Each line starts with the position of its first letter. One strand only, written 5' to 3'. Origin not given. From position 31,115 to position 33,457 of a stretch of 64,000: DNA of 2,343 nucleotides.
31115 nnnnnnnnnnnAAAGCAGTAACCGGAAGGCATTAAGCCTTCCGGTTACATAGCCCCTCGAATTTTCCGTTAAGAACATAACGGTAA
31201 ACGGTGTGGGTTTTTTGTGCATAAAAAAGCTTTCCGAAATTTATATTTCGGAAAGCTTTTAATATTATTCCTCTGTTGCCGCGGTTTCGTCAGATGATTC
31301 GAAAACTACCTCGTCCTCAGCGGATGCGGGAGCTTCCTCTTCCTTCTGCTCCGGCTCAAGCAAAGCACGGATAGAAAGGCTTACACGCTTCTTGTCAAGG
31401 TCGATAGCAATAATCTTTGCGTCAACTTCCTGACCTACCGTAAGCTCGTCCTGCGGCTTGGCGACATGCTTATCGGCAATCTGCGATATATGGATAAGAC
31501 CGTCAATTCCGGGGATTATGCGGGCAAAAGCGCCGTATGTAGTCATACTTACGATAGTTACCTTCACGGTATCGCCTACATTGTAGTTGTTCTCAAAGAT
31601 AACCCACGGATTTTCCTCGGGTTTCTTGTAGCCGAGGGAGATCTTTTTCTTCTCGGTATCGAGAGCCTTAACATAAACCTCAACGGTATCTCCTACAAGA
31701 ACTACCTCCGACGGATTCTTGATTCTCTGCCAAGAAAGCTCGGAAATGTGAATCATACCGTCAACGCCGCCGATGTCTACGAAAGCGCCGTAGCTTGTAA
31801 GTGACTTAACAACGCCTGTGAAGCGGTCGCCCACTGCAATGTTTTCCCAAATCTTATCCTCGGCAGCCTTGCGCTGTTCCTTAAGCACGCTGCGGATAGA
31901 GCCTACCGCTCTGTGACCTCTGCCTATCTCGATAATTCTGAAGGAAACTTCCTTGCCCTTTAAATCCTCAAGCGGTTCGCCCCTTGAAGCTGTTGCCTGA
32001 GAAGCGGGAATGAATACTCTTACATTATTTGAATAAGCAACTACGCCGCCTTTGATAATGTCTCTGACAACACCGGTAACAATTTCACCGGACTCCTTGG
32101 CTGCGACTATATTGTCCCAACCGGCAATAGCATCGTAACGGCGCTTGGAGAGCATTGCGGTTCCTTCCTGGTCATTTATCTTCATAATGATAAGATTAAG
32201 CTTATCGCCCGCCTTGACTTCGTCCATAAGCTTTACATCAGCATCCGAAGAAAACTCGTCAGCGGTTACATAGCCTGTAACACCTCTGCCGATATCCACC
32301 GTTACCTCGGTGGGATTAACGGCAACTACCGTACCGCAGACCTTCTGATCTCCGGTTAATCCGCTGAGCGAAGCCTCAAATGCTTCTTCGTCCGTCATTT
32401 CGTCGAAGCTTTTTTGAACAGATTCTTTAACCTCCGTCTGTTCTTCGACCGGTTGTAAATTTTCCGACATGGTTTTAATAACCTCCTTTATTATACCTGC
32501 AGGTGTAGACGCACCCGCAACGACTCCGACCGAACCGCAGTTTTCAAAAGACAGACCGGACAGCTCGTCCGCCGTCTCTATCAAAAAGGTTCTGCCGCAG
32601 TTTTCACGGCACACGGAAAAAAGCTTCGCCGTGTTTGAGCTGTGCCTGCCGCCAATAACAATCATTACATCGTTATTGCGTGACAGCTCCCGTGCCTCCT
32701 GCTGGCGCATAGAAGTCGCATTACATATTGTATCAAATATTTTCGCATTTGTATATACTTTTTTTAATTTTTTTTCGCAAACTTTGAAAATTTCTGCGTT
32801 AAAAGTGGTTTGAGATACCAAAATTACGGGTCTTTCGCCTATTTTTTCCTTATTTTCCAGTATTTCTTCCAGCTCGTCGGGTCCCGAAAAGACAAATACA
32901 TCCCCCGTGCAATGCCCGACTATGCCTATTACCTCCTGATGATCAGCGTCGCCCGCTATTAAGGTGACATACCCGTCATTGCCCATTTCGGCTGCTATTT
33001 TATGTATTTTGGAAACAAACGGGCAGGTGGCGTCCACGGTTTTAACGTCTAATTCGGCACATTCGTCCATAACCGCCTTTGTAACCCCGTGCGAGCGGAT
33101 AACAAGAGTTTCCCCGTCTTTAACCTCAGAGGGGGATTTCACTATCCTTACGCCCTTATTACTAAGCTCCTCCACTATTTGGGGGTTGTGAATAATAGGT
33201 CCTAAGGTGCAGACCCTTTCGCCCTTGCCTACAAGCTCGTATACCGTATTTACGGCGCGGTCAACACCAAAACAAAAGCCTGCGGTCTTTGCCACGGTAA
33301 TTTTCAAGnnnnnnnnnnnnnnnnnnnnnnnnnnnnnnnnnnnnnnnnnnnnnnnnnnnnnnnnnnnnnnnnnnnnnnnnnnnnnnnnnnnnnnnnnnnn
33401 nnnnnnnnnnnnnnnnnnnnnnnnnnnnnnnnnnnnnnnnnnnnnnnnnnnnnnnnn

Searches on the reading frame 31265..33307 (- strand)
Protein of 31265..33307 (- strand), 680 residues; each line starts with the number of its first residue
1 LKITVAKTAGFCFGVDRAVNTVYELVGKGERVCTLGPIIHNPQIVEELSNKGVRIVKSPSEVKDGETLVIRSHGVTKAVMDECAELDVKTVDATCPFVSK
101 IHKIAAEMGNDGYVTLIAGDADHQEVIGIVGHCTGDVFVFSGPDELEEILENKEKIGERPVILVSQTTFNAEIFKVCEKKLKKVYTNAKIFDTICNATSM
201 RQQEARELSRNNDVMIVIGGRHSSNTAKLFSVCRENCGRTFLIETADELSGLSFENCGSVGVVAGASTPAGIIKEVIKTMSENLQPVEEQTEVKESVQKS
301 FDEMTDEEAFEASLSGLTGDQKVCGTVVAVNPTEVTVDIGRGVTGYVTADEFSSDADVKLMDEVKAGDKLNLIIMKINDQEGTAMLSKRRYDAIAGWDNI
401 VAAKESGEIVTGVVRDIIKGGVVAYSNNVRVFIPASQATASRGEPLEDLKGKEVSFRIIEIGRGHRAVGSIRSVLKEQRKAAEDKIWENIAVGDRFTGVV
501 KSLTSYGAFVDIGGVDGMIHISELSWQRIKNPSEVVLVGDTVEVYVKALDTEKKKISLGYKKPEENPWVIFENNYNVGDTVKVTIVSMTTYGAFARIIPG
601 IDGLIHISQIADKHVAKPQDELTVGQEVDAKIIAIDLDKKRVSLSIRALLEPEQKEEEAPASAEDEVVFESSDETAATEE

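Call 14: search_protein_families(library=pfam, proteins=[window:31265-33307:-], max_evalue=0.001)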
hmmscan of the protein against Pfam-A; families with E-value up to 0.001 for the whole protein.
window:31265-33307:- (680 aa): 5 families
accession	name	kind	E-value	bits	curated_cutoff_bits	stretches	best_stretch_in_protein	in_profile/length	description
PF02401.23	LYTB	-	2.7e-92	309.3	24.5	1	3-280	1-266/267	LytB protein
PF00575.29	S1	-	2.3e-58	194.9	22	4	491-561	3-74/74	S1 RNA binding domain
PF23459.1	S1_RRP5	-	3.3e-16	60.1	27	1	578-645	4-71/72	RRP5 S1 domain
PF21710.3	Spt6_S1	-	1.2e-06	29.1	27.5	0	575-647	14-87/91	Spt6, S1/OB domain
PF24685.1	OB_RRP5_4th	-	0.0003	21.2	31.5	0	603-635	39-71/92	RRP5 OB-fold domain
